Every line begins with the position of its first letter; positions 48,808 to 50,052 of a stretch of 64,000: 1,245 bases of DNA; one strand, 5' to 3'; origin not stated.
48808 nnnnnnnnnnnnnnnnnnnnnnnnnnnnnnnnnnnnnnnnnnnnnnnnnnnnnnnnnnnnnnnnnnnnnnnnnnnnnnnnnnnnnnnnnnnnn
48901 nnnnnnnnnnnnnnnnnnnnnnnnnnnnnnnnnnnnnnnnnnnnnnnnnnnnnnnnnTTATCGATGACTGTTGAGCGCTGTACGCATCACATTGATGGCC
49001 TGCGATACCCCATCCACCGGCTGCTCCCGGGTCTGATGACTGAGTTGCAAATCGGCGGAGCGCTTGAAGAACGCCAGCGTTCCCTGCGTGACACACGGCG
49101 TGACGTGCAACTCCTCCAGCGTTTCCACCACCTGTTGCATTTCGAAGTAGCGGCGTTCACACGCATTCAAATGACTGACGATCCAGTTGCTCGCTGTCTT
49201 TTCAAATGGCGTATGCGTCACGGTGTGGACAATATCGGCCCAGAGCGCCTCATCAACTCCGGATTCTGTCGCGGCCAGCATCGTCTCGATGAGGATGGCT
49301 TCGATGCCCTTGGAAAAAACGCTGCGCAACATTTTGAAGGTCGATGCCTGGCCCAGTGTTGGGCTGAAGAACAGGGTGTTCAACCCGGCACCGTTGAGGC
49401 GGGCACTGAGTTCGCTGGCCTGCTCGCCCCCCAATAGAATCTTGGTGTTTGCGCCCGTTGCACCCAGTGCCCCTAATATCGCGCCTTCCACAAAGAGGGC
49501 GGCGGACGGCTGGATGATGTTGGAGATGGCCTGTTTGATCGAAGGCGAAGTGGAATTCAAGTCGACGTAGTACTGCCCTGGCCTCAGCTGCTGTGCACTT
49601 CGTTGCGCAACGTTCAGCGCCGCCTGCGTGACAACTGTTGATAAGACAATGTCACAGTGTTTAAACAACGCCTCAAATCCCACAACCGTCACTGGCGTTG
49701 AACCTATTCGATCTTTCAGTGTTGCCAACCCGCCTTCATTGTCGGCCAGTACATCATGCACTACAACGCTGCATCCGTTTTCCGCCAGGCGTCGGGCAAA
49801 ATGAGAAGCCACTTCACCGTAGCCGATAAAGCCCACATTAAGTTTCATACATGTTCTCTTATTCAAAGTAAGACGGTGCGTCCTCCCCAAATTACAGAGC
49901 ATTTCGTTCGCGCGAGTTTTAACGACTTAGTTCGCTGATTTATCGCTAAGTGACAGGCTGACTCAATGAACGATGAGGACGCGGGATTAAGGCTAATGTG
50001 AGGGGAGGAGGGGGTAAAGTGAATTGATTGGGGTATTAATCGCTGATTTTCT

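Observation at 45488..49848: Phosphonate cassette with a non-canonical gene set: candidate phosphonolactate catabolic pathway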

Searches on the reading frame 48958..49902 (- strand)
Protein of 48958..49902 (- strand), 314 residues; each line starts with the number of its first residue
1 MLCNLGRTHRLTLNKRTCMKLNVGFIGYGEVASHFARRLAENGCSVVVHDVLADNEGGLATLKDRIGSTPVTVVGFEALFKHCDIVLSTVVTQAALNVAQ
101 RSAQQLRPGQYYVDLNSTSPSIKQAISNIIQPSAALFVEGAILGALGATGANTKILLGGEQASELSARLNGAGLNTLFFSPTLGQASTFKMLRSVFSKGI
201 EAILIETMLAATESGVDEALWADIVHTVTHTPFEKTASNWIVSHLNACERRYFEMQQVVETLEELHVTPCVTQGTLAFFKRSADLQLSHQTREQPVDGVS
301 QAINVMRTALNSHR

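Call 4: search_protein_families(library=pfam, proteins=[window:48958-49902:-])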
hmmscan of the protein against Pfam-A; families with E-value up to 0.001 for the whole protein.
window:48958-49902:- (314 aa): 4 families
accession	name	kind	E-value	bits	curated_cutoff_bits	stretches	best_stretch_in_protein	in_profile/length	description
PF09130.16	DUF1932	-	4e-10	39.9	25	1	211-281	1-69/70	Domain of unknown function (DUF1932)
PF03446.21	NAD_binding_2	-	3.1e-09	37.5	21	1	22-162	1-140/161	NAD binding domain of 6-phosphogluconate dehydrogenase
PF03807.23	F420_oxidored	-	4.4e-08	34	21.6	1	23-115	2-91/94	NADP oxidoreductase coenzyme F420-dependent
PF02826.25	2-Hacid_dh_C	-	8.3e-07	29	25.1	1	16-91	32-100/178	D-isomer specific 2-hydroxyacid dehydrogenase, NAD binding domain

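Call 5: search_protein_families(library=ncbifam, proteins=[window:48958-49902:-])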
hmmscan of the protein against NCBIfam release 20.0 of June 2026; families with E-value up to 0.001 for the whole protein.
window:48958-49902:- (314 aa): 3 families
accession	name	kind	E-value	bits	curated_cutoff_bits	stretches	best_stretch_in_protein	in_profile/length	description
NF043037.1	ThreonDh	equivalog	1.6e-06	27.8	350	1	21-226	3-209/297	L-threonate dehydrogenase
NF008592.0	PRK11559.1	equivalog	2.8e-06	26.9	397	1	19-218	1-200/296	2-hydroxy-3-oxopropionate reductase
TIGR01505.1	tartro_sem_red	equivalog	1.2e-05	24.8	340.75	1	23-224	2-203/291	2-hydroxy-3-oxopropionate reductase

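Call 10: find_homologous_proteins(query=window:48961-49848:-)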
Query seq(296 aa) (296 aa): 909 proteins with E <= 0.001 among 3814 candidates; the best 120 are listed.
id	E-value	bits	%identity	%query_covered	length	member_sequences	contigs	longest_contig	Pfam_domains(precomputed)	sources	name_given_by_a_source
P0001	7.6e-187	637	99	100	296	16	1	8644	PF03446.22,PF09130.17,PF02826.26,PF03807.24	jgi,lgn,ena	-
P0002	8.6e-170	581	90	100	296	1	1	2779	PF03446.22,PF09130.17,PF02826.26,PF03807.24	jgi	jgi:3-hydroxyisobutyrate dehydrogenase-like beta-hydroxyacid dehydrogenase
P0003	5.8e-108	378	59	100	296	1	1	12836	PF03446.22,PF09130.17,PF03807.24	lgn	-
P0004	9.7e-91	322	55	94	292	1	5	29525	PF03446.22,PF09130.17,PF03807.24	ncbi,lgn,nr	ncbi:MAG: DUF1932 domain-containing protein [Desulfosporosinus sp.]|nr:DUF1932 domain-containing pro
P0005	2.0e-88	314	54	93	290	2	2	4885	PF03446.22,PF09130.17,PF03807.24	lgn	-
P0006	2.3e-82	295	50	98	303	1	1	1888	PF03446.22,PF09130.17,PF03807.24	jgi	jgi:3-hydroxyisobutyrate dehydrogenase-like beta-hydroxyacid dehydrogenase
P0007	6.6e-81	290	47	96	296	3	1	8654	PF03446.22,PF09130.17,PF02826.26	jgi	jgi:3-hydroxyisobutyrate dehydrogenase-like beta-hydroxyacid dehydrogenase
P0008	3.1e-80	287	46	99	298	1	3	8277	PF03446.22,PF09130.17,PF02826.26,PF03807.24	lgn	-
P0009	3.8e-80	287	47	98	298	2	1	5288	PF03446.22,PF09130.17,PF02826.26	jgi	jgi:3-hydroxyisobutyrate dehydrogenase-like beta-hydroxyacid dehydrogenase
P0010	1.4e-79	285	47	98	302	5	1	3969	PF03446.22,PF09130.17,PF02826.26,PF03807.24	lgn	-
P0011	2.6e-79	284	46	99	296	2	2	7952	PF03446.22,PF09130.17,PF02826.26,PF03807.24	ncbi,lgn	ncbi:MAG: DUF1932 domain-containing protein [Bacteroidota bacterium]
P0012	5.2e-79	283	48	93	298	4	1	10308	PF03446.22,PF09130.17,PF02826.26,PF03807.24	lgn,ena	-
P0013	9.0e-79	283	49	94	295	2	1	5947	PF03446.22,PF09130.17,PF03807.24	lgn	-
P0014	1.2e-78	282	46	99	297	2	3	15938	PF03446.22,PF09130.17,PF02826.26,PF03807.24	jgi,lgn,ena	-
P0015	1.8e-78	282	47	99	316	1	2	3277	PF03446.22,PF09130.17,PF02826.26,PF03807.24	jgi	jgi:3-hydroxyisobutyrate dehydrogenase-like beta-hydroxyacid dehydrogenase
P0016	2.6e-78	281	47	94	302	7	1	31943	PF03446.22,PF09130.17,PF02826.26,PF03807.24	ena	-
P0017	3.7e-78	281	47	99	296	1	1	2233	PF03446.22,PF09130.17,PF02826.26,PF03807.24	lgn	-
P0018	1.2e-77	279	45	99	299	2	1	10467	PF03446.22,PF09130.17,PF02826.26,PF03807.24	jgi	-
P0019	1.6e-77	279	48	93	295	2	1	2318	PF03446.22,PF09130.17,PF02826.26,PF03807.24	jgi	jgi:3-hydroxyisobutyrate dehydrogenase-like beta-hydroxyacid dehydrogenase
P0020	2.6e-77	278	46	99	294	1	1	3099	PF03446.22,PF09130.17,PF02826.26,PF03807.24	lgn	-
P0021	2.6e-77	278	49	93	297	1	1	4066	PF03446.22,PF09130.17,PF02826.26,PF03807.24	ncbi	-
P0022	3.3e-77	278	48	97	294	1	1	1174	PF03446.22,PF09130.17,PF03807.24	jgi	-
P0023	3.6e-77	277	47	97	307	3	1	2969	PF03446.22,PF09130.17,PF02826.26,PF03807.24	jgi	-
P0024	3.9e-77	277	49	93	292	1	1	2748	PF03446.22,PF02826.26,PF01210.30,PF03807.24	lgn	-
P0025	3.9e-77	277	51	93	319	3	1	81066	PF03446.22,PF09130.17,PF02826.26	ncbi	-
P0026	5.1e-77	277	47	93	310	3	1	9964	PF03446.22,PF09130.17,PF02826.26,PF03807.24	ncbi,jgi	-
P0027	5.2e-77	277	49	94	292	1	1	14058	PF03446.22,PF09130.17,PF03807.24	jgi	-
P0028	5.7e-77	277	50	93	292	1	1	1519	PF03446.22,PF09130.17,PF03807.24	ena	-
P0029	7.6e-77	276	50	93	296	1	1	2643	PF03446.22,PF09130.17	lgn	-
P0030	1.1e-76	276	48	97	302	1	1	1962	PF09130.17,PF03807.24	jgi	jgi:3-hydroxyisobutyrate dehydrogenase-like beta-hydroxyacid dehydrogenase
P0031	1.4e-76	276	49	96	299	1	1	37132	PF03446.22,PF09130.17,PF03807.24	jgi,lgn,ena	-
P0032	1.5e-76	275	48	99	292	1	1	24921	PF03446.22,PF09130.17,PF03807.24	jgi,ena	-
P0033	1.7e-76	275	49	90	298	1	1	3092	PF03446.22,PF09130.17,PF02826.26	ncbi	-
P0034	3.4e-76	274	49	92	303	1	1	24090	PF03446.22,PF09130.17,PF02826.26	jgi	jgi:3-hydroxyisobutyrate dehydrogenase-like beta-hydroxyacid dehydrogenase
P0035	6.3e-76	273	47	98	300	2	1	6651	PF03446.22,PF09130.17,PF03807.24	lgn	-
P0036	6.9e-76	273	48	94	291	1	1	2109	PF03446.22,PF09130.17,PF02826.26,PF03807.24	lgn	-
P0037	7.7e-76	273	51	93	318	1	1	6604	PF03446.22,PF09130.17,PF02826.26,PF03807.24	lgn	-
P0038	9.7e-76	273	48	99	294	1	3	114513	PF03446.22,PF09130.17,PF02826.26,PF03807.24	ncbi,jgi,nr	ncbi:MAG: NAD(P)-dependent oxidoreductase [Deltaproteobacteria bacterium]|nr:NAD(P)-dependent oxidor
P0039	1.1e-75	273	46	99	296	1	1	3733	PF03446.22,PF09130.17,PF02826.26,PF03807.24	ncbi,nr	ncbi:MAG: NAD(P)-dependent oxidoreductase [Nitrospinota bacterium]|nr:MAG: NAD(P)-dependent oxidored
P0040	1.4e-75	272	49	93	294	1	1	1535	PF03446.22,PF09130.17,PF03807.24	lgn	-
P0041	1.4e-75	272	49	94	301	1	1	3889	PF03446.22,PF09130.17,PF02826.26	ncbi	ncbi:MAG: DUF1932 domain-containing protein [Candidatus Rokuibacteriota bacterium]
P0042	1.5e-75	272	49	93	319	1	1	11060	PF03446.22,PF09130.17,PF02826.26,PF03807.24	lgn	-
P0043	1.8e-75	272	49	90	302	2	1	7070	PF03446.22,PF09130.17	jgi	jgi:3-hydroxyisobutyrate dehydrogenase-like beta-hydroxyacid dehydrogenase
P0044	2.3e-75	272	50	99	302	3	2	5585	PF03446.22,PF09130.17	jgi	-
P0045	2.5e-75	271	49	93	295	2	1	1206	PF03446.22,PF09130.17,PF03807.24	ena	-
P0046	2.6e-75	271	48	99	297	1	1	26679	PF03446.22,PF09130.17,PF03807.24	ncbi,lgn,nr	ncbi:MAG: NAD(P)-dependent oxidoreductase [Chloroflexi bacterium]|nr:NAD(P)-dependent oxidoreductase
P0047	3.5e-75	271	44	99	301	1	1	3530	PF03446.22,PF09130.17,PF02826.26,PF03807.24,PF07991.19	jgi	jgi:3-hydroxyisobutyrate dehydrogenase-like beta-hydroxyacid dehydrogenase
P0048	4.5e-75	271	46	99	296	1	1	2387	PF03446.22,PF09130.17,PF03807.24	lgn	-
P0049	4.8e-75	270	45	98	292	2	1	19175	PF03446.22,PF09130.17,PF03807.24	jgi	-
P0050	5.7e-75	270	45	98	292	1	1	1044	PF03446.22,PF09130.17,PF03807.24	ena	-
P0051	5.8e-75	270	47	98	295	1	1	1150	PF03446.22,PF09130.17,PF03807.24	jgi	jgi:3-hydroxyisobutyrate dehydrogenase-like beta-hydroxyacid dehydrogenase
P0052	6.7e-75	270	47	98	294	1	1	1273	PF03446.22,PF09130.17,PF03807.24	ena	-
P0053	6.8e-75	270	49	93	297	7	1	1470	PF03446.22,PF09130.17,PF03807.24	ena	-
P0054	6.8e-75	270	46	97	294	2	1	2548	PF03446.22,PF09130.17,PF02826.26,PF03807.24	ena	-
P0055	6.9e-75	270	46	93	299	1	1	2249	PF03446.22,PF09130.17,PF02826.26,PF03807.24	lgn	-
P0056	9.2e-75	270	48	99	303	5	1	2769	PF03446.22,PF09130.17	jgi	jgi:3-hydroxyisobutyrate dehydrogenase-like beta-hydroxyacid dehydrogenase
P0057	9.4e-75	270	47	92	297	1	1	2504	PF03446.22,PF09130.17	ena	-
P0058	1.1e-74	269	44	100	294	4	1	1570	PF03446.22,PF09130.17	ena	-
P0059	1.2e-74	269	44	99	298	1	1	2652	PF03446.22,PF09130.17,PF02826.26,PF03807.24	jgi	-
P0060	1.2e-74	269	45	97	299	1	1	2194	PF03446.22,PF09130.17,PF02826.26,PF03807.24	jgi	-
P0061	1.6e-74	269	47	97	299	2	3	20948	PF03446.22,PF09130.17,PF03807.24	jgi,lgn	-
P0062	1.6e-74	269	48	93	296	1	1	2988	PF03446.22,PF09130.17,PF02826.26,PF03807.24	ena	-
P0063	1.7e-74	269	44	99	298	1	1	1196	PF03446.22,PF09130.17,PF02826.26,PF03807.24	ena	-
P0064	1.7e-74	269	46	97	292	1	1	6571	PF03446.22,PF09130.17,PF02826.26,PF03807.24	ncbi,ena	-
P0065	1.8e-74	269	46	93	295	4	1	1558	PF03446.22,PF09130.17,PF02826.26,PF03807.24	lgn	-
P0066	1.8e-74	269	49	94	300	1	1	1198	PF03446.22,PF09130.17,PF03807.24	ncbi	-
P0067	1.8e-74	269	48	93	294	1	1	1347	PF03446.22,PF09130.17,PF03807.24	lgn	-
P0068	2.0e-74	268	46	99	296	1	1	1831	PF03446.22,PF09130.17,PF02826.26,PF03807.24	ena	-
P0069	2.3e-74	268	45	99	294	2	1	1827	PF03446.22,PF09130.17,PF02826.26,PF03807.24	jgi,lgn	-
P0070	2.7e-74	268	48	93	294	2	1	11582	PF03446.22,PF09130.17,PF03807.24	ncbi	-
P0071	3.3e-74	268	46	99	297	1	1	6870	PF03446.22,PF09130.17,PF03807.24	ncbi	-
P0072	4.6e-74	267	46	93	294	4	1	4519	PF03446.22,PF09130.17,PF02826.26,PF03807.24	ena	-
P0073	4.8e-74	267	48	93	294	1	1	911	PF03446.22,PF09130.17,PF03807.24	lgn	-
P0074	5.0e-74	267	47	93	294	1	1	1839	PF03446.22,PF09130.17,PF03807.24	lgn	-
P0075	5.0e-74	267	47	93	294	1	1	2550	PF03446.22,PF09130.17,PF03807.24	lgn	-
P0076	5.1e-74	267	45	99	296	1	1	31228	PF03446.22,PF09130.17,PF02826.26,PF03807.24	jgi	jgi:3-hydroxyisobutyrate dehydrogenase-like beta-hydroxyacid dehydrogenase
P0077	5.1e-74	267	45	98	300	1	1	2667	PF03446.22,PF09130.17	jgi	jgi:3-hydroxyisobutyrate dehydrogenase-like beta-hydroxyacid dehydrogenase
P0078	6.0e-74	267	47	98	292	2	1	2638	PF03446.22,PF09130.17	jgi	-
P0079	6.1e-74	267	49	93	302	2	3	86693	PF03446.22,PF09130.17,PF02826.26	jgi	jgi:3-hydroxyisobutyrate dehydrogenase-like beta-hydroxyacid dehydrogenase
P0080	6.2e-74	267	46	92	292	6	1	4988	PF03446.22,PF09130.17,PF03807.24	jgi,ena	-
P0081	6.8e-74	267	45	97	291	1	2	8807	PF03446.22,PF02826.26,PF03807.24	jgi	-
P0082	7.1e-74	267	45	98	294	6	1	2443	PF03446.22,PF09130.17,PF02826.26,PF03807.24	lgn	-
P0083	8.0e-74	266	46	96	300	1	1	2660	PF03446.22,PF09130.17,PF03807.24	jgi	-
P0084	8.1e-74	266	45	98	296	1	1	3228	PF03446.22,PF09130.17,PF02826.26,PF03807.24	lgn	-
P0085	9.9e-74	266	44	99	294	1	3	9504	PF03446.22,PF09130.17,PF02826.26,PF03807.24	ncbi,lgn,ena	-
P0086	1.0e-73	266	47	99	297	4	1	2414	PF03446.22,PF09130.17,PF03807.24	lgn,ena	-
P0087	1.1e-73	266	48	92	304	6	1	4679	PF09130.17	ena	-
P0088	1.1e-73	266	48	93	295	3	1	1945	PF03446.22,PF09130.17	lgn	-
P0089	1.2e-73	266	46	97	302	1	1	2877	PF03446.22,PF09130.17,PF02826.26,PF03807.24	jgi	jgi:3-hydroxyisobutyrate dehydrogenase-like beta-hydroxyacid dehydrogenase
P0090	1.3e-73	266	48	94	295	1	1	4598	PF03446.22,PF09130.17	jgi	jgi:3-hydroxyisobutyrate dehydrogenase-like beta-hydroxyacid dehydrogenase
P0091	1.3e-73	266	48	95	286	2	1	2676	PF03446.22,PF09130.17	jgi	-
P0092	1.3e-73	266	48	93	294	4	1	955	PF03446.22,PF09130.17,PF03807.24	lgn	-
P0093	1.6e-73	265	47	94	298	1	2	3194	PF03446.22,PF09130.17,PF02826.26,PF03807.24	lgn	-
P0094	1.6e-73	265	48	93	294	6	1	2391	PF03446.22,PF09130.17,PF02826.26,PF03807.24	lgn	-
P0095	1.7e-73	265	48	93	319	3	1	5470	PF03446.22,PF09130.17,PF02826.26,PF03807.24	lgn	-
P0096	1.9e-73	265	48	93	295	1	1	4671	PF03446.22,PF09130.17,PF03807.24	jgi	jgi:3-hydroxyisobutyrate dehydrogenase-like beta-hydroxyacid dehydrogenase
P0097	2.0e-73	265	47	99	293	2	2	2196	PF03446.22,PF09130.17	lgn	-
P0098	2.1e-73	265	49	91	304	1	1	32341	PF09130.17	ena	-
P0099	2.3e-73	265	43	98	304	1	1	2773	PF03446.22,PF09130.17,PF02826.26,PF03807.24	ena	-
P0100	2.3e-73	265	48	92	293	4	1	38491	PF03446.22,PF09130.17,PF03807.24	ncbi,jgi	ncbi:MAG: NAD(P)-dependent oxidoreductase [Planctomycetota bacterium]|jgi:3-hydroxyisobutyrate dehyd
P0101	2.7e-73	265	44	98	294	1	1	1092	PF03446.22,PF09130.17,PF02826.26,PF03807.24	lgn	-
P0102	3.0e-73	265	48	94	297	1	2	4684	PF03446.22,PF09130.17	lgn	-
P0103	3.5e-73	264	47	98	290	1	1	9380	PF03446.22,PF09130.17,PF03807.24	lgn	-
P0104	3.6e-73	264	49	92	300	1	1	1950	PF03446.22,PF09130.17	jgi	jgi:3-hydroxyisobutyrate dehydrogenase-like beta-hydroxyacid dehydrogenase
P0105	3.6e-73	264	43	97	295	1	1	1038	PF03446.22,PF09130.17,PF02826.26,PF03807.24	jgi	-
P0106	3.7e-73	264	46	95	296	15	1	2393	PF03446.22,PF09130.17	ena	-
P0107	4.0e-73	264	45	98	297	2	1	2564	PF03446.22,PF09130.17,PF02826.26,PF03807.24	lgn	-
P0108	4.0e-73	264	47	93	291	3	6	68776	PF03446.22,PF09130.17,PF03807.24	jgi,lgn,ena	-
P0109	4.0e-73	264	48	96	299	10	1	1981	PF03446.22,PF09130.17,PF03807.24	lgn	-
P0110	4.3e-73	264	46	98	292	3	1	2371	PF03446.22,PF09130.17,PF03807.24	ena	-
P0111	4.9e-73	264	46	97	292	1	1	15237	PF03446.22,PF09130.17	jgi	jgi:3-hydroxyisobutyrate dehydrogenase-like beta-hydroxyacid dehydrogenase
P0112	5.2e-73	264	48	90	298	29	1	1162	PF03446.22,PF09130.17,PF02826.26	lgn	-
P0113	5.2e-73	264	47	93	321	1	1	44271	PF03446.22,PF09130.17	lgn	-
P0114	6.2e-73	264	46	99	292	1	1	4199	PF03446.22,PF09130.17,PF03807.24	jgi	-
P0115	6.4e-73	264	45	97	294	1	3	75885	PF03446.22,PF09130.17,PF02826.26,PF03807.24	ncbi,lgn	-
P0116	7.5e-73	263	47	96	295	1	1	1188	PF03446.22,PF09130.17,PF03807.24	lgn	-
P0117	7.9e-73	263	48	93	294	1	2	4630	PF03446.22,PF09130.17,PF02826.26,PF03807.24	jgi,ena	-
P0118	8.2e-73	263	44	98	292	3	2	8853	PF09130.17,PF02826.26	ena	-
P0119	8.3e-73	263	49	93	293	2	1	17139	PF03446.22,PF09130.17,PF02826.26,PF03807.24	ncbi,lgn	ncbi:MAG: NAD(P)-binding domain-containing protein [Candidatus Bathyarchaeota archaeon]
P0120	8.4e-73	263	47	93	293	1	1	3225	PF03446.22,PF09130.17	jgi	jgi:3-hydroxyisobutyrate dehydrogenase-like beta-hydroxyacid dehydrogenase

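Call 11: find_encoding_contigs(protein=P0003, flank=8000, max_places=4)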
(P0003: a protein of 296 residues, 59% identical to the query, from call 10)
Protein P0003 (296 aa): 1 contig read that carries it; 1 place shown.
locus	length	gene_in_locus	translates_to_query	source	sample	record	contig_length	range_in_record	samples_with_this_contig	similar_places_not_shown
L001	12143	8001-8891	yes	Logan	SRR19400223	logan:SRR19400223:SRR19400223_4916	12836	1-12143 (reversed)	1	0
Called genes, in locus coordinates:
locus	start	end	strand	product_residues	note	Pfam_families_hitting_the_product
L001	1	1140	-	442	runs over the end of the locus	PF00202:Aminotran_3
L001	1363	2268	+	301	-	PF01418:HTH_6, PF01380:SIS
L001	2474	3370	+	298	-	PF00497:SBP_bac_3, PF12974:Phosphonate-bd (weak)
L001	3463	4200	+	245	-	PF00528:BPD_transp_1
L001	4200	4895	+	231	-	PF00528:BPD_transp_1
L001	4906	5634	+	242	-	PF02463:SMC_N (faint), PF00005:ABC_tran, PF13304:AAA_21 (faint)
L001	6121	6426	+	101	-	PF00561:Abhydrolase_1 (weak)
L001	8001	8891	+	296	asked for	PF03446:NAD_binding_2, PF03807:F420_oxidored, PF09130:DUF1932 (weak)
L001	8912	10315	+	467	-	PF07690:MFS_1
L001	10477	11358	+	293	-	PF00126:HTH_1, PF03466:LysR_substrate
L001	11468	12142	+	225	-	?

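Call 12: find_encoding_contigs(protein=P0004, flank=8000, max_places=4)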
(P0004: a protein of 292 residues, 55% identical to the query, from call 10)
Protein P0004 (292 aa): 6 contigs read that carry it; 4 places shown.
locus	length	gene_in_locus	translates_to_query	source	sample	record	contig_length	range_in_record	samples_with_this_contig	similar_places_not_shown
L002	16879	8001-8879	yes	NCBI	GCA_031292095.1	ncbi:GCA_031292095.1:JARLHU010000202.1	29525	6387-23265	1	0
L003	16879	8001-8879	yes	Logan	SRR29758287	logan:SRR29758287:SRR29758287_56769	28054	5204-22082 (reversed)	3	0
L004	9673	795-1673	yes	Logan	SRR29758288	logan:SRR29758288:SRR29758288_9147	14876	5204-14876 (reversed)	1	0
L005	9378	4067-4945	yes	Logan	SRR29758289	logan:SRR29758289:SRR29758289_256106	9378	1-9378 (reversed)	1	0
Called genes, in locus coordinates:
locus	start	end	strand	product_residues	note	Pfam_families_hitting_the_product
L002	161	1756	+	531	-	PF07905:PucR, PF17853:GGDEF_2, PF13556:HTH_30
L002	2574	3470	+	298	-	PF00126:HTH_1, PF13556:HTH_30 (weak), PF03466:LysR_substrate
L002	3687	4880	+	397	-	PF02746:MR_MLE_N, PF13378:MR_MLE_C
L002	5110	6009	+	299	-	PF13714:PEP_mutase, PF00463:ICL (faint)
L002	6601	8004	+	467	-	PF01306:LacY_symp (faint), PF00083:Sugar_tr (weak), PF07690:MFS_1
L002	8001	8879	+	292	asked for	PF03446:NAD_binding_2, PF03807:F420_oxidored (weak), PF09130:DUF1932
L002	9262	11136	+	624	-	PF02743:dCache_1, PF00672:HAMP, PF00015:MCPsignal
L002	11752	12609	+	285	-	PF01063:Aminotran_4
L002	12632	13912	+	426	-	PF00464:SHMT, PF00155:Aminotran_1_2 (weak), PF00266:Aminotran_5 (weak)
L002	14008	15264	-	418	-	PF00375:SDF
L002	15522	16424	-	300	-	PF00126:HTH_1, PF03466:LysR_substrate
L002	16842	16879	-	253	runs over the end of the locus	PF18730:HEPN_Cthe2314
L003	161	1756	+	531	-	PF07905:PucR, PF17853:GGDEF_2, PF13556:HTH_30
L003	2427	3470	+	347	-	PF00126:HTH_1, PF13556:HTH_30 (weak), PF03466:LysR_substrate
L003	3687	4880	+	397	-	PF02746:MR_MLE_N, PF13378:MR_MLE_C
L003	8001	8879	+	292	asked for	PF03446:NAD_binding_2, PF03807:F420_oxidored (weak), PF09130:DUF1932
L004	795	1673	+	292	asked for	PF03446:NAD_binding_2, PF03807:F420_oxidored (weak), PF09130:DUF1932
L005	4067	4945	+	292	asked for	PF03446:NAD_binding_2, PF03807:F420_oxidored (weak), PF09130:DUF1932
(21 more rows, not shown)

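Call 13: find_encoding_contigs(protein=P0001, flank=8000, max_places=4)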
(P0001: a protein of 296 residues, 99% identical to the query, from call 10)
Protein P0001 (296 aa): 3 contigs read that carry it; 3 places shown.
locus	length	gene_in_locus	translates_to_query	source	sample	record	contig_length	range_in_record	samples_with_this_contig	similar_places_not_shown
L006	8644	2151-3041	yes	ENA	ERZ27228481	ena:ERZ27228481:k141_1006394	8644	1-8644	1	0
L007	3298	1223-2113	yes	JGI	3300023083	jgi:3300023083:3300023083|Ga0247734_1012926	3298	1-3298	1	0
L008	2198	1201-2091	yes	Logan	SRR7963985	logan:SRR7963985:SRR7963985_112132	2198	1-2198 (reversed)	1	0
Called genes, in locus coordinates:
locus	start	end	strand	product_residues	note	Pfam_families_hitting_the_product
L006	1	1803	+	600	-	?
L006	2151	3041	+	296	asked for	PF02826:2-Hacid_dh_C (weak), PF03446:NAD_binding_2, PF03807:F420_oxidored, PF09130:DUF1932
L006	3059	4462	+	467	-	PF07690:MFS_1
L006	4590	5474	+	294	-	PF00126:HTH_1, PF03466:LysR_substrate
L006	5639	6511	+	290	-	PF13714:PEP_mutase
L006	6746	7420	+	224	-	PF06267:DUF1028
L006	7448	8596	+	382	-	PF01546:Peptidase_M20, PF07687:M20_dimer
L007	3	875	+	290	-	?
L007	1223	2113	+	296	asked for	PF02826:2-Hacid_dh_C (weak), PF03446:NAD_binding_2, PF03807:F420_oxidored, PF09130:DUF1932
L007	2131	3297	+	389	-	?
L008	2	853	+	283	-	?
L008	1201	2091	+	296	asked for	PF02826:2-Hacid_dh_C (weak), PF03446:NAD_binding_2, PF03807:F420_oxidored, PF09130:DUF1932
